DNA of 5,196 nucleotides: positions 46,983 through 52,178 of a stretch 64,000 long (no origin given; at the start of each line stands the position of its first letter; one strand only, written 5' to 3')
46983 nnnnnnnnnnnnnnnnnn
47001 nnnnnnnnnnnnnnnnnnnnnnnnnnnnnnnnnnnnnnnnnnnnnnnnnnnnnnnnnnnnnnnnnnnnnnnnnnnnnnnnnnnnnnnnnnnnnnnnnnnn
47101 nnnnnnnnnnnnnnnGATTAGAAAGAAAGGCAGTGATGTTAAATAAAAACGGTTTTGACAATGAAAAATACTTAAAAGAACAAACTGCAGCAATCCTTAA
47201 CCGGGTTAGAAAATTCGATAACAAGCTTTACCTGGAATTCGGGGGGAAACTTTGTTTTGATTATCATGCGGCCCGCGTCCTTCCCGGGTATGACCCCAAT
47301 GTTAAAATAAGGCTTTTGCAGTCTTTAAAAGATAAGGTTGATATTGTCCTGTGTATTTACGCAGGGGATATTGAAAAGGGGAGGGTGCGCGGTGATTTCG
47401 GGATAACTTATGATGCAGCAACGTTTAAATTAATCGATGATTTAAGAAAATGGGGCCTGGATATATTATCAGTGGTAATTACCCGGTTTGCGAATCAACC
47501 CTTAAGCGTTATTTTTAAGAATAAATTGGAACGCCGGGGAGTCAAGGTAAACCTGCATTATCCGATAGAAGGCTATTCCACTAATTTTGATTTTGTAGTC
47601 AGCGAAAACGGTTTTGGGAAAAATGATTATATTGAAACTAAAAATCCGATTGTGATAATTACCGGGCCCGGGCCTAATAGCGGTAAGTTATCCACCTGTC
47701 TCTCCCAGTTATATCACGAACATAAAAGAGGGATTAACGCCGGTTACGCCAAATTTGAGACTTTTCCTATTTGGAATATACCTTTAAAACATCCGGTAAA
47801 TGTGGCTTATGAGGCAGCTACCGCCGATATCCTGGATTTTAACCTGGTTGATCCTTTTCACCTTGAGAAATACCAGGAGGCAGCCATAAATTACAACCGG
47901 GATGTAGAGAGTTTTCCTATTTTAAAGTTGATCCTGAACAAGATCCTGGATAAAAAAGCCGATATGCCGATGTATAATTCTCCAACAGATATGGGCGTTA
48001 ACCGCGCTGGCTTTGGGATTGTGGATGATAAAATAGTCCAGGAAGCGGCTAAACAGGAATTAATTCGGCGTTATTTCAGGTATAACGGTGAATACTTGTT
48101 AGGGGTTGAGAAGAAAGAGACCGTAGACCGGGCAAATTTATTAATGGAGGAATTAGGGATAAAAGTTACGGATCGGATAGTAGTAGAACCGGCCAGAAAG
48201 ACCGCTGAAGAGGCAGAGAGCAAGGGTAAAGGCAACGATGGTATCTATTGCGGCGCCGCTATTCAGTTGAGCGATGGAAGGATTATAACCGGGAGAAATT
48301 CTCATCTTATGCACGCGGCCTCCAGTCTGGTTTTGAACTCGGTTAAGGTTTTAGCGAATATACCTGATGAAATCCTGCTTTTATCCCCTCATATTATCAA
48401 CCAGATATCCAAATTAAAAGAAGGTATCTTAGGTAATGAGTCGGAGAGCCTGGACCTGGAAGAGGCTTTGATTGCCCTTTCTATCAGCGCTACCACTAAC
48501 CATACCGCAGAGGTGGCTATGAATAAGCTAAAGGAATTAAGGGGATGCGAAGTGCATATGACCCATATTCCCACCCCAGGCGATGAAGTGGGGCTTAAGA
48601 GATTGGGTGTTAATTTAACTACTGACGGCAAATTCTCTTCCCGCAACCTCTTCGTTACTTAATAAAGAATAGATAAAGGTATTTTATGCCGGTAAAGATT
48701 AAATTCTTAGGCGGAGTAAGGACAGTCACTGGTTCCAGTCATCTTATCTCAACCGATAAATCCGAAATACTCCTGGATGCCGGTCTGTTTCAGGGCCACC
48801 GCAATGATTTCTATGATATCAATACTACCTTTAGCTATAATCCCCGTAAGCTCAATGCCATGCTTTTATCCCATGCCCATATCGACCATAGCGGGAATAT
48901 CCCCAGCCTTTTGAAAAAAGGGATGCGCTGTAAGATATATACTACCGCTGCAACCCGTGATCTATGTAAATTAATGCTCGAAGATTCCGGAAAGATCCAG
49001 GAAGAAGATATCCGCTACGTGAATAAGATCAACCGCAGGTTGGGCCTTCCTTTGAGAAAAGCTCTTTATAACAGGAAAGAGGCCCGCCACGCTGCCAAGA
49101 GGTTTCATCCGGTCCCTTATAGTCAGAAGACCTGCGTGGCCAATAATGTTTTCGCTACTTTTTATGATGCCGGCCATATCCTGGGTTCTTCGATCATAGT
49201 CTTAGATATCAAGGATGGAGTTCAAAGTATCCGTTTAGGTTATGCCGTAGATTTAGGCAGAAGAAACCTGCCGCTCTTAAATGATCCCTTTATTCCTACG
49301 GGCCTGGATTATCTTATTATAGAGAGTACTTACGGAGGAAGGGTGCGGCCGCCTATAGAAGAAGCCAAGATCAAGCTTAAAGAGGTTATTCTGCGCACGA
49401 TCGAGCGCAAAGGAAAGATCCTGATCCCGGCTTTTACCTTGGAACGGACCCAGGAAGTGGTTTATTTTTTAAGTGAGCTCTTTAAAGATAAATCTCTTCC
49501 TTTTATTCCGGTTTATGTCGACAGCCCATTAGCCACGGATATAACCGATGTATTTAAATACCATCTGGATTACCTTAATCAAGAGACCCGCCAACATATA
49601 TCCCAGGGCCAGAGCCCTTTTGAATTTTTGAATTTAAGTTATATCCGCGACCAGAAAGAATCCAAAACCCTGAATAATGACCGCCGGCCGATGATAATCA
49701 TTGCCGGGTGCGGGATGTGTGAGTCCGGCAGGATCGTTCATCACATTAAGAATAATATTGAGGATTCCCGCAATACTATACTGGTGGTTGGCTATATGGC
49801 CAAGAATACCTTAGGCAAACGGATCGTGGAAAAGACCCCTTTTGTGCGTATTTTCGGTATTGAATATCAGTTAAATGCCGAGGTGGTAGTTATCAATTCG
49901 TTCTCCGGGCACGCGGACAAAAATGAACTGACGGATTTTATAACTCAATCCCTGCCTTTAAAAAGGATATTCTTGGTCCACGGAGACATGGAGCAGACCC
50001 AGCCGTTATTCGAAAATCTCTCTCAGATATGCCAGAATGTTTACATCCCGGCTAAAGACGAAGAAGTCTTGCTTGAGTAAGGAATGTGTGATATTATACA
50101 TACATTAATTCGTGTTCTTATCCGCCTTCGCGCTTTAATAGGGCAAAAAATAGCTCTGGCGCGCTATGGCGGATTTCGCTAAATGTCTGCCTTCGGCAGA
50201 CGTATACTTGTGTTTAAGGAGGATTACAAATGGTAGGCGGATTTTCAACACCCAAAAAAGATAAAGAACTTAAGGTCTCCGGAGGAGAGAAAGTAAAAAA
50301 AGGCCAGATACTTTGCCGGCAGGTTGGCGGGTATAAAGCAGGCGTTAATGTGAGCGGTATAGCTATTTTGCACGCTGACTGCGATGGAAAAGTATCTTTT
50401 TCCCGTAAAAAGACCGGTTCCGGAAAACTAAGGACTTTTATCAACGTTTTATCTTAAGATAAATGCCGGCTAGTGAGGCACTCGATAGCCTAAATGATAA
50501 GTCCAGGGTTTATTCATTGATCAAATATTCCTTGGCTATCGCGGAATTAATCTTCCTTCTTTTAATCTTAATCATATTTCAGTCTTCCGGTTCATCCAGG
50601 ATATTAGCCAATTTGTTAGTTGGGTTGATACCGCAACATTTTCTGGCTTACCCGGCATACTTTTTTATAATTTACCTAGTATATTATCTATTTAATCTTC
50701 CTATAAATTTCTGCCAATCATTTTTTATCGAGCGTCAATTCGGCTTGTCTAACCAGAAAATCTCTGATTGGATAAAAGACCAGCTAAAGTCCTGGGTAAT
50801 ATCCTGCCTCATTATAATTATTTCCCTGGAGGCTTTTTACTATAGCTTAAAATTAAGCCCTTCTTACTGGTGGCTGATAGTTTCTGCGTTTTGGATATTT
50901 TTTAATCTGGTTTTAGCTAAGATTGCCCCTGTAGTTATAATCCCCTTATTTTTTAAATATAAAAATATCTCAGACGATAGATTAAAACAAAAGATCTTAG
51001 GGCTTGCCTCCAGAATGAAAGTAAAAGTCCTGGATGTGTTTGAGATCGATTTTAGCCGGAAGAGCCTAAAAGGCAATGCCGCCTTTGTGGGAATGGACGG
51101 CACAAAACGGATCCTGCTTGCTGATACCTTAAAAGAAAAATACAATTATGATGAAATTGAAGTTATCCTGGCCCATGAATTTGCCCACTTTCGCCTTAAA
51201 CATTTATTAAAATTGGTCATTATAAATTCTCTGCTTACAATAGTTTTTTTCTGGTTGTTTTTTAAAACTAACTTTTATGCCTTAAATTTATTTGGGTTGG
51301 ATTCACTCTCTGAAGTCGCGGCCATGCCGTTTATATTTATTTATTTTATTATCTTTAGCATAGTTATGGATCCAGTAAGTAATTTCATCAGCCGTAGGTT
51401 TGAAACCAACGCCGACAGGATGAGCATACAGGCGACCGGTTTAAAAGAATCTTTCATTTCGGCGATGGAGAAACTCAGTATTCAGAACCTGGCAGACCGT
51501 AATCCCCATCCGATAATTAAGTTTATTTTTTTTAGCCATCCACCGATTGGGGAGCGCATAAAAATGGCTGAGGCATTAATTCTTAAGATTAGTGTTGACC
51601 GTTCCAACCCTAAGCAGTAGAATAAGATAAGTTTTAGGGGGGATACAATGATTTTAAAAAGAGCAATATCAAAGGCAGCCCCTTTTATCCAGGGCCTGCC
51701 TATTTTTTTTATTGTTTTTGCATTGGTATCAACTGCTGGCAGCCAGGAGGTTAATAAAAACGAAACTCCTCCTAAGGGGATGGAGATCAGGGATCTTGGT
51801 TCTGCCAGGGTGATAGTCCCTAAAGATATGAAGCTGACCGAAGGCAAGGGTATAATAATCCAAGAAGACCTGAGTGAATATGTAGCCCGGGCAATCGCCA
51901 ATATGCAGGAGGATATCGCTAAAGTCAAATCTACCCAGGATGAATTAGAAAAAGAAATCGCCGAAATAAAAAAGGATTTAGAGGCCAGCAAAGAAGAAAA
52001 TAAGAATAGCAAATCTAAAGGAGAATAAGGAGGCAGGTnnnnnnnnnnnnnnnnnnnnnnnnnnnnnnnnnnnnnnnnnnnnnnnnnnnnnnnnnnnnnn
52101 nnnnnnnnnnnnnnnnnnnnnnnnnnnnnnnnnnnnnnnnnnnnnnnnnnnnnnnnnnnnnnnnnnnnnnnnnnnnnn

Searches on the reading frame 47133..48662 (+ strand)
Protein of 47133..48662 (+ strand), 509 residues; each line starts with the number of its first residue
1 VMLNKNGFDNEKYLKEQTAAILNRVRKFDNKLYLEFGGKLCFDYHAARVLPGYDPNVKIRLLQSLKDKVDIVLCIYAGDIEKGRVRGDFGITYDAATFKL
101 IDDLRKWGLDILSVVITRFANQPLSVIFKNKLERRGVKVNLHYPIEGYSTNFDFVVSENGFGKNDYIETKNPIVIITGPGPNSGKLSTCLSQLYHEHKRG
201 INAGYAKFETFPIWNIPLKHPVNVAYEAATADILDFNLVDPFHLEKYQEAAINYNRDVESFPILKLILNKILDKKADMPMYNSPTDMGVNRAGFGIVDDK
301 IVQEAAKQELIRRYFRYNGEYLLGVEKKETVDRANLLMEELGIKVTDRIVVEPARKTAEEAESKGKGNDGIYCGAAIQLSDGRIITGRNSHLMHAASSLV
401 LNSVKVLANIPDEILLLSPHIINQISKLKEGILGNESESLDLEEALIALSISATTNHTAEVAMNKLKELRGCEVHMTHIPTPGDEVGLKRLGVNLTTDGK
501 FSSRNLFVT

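Call 11: search_protein_families(library=pfam, proteins=[window:47133-48662:+], max_evalue=0.00001)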
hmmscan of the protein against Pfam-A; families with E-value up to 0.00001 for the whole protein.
window:47133-48662:+ (509 aa): 2 families
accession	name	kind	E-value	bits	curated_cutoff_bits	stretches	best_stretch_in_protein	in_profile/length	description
PF08903.17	DUF1846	-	5.8e-158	525.4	27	1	7-341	2-332/333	Domain of unknown function DUF1846, N-terminal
PF20921.3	DUF1846_C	-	3.8e-55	186.3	27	1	347-507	2-153/153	Domain of unknown function DUF1846, C-terminal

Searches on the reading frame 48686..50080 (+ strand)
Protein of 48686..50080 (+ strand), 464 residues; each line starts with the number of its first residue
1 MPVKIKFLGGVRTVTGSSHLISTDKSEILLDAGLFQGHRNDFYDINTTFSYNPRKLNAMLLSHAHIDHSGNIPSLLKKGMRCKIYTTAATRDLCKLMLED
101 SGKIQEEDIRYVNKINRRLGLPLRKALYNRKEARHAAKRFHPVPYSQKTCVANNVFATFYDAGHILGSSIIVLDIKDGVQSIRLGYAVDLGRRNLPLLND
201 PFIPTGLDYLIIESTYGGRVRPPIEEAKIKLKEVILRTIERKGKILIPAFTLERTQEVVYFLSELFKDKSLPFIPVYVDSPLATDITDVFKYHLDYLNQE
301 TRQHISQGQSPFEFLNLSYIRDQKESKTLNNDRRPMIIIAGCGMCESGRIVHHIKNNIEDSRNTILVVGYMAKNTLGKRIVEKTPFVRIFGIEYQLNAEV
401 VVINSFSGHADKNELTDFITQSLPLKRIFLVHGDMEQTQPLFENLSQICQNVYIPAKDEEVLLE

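Call 11: search_protein_families(library=pfam, proteins=[window:48686-50080:+], max_evalue=0.00001)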
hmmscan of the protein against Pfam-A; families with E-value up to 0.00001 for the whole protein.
window:48686-50080:+ (464 aa): 4 families
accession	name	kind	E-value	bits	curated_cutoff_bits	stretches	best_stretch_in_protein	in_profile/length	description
PF10996.14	Beta-Casp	-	1.9e-38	132.1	27.7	1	255-380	1-120/120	Beta-Casp domain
PF07521.17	RMMBL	-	1.3e-12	47.9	21.6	1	394-455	2-63/63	Zn-dependent metallo-hydrolase RNA specificity domain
PF16661.11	Lactamase_B_6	-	3.6e-11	43.2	27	1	20-173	1-149/193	Metallo-beta-lactamase superfamily domain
PF00753.33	Lactamase_B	-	4.5e-07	30.4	22.7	1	15-79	5-67/196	Metallo-beta-lactamase superfamily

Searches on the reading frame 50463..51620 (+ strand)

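Call 11: search_protein_families(library=pfam, proteins=[window:50463-51620:+], max_evalue=0.00001)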
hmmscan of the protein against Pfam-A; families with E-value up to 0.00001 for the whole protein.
window:50463-51620:+ (385 aa): 2 families
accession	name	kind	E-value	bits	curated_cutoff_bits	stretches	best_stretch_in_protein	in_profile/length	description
PF01435.24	Peptidase_M48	-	2.8e-25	89.7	20.3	1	171-371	4-184/186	Peptidase family M48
PF16491.10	Peptidase_M48_N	-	4.2e-23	82.5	27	1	12-165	25-179/179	CAAX prenyl protease N-terminal, five membrane helices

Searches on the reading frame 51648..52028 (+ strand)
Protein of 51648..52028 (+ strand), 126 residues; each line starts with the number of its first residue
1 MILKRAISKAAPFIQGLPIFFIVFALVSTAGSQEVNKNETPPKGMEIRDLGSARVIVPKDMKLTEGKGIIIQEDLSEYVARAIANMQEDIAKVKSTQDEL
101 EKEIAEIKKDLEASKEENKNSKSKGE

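Call 11: search_protein_families(library=pfam, proteins=[window:51648-52028:+], max_evalue=0.00001)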
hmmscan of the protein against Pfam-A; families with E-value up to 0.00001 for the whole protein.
window:51648-52028:+ (126 aa): 0 families

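Call 22: search_protein_families(library=pfam, proteins=[window:51648-52028:+], max_evalue=0.1)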
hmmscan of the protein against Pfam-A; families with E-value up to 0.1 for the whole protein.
window:51648-52028:+ (126 aa): 4 families
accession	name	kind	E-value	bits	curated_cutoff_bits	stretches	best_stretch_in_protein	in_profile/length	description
PF14712.11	Snapin_Pallidin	-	0.0056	17.5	29.6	1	72-119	4-51/89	Snapin/Pallidin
PF24151.2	ArlX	-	0.028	14.3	28.7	1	19-119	14-106/229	ArlX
PF09486.15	HrpB7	-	0.033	15.1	29.7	1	79-120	105-146/157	Bacterial type III secretion protein (HrpB7)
PF04977.20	DivIC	-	0.055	13.7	28.9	0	81-114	24-57/80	Septum formation initiator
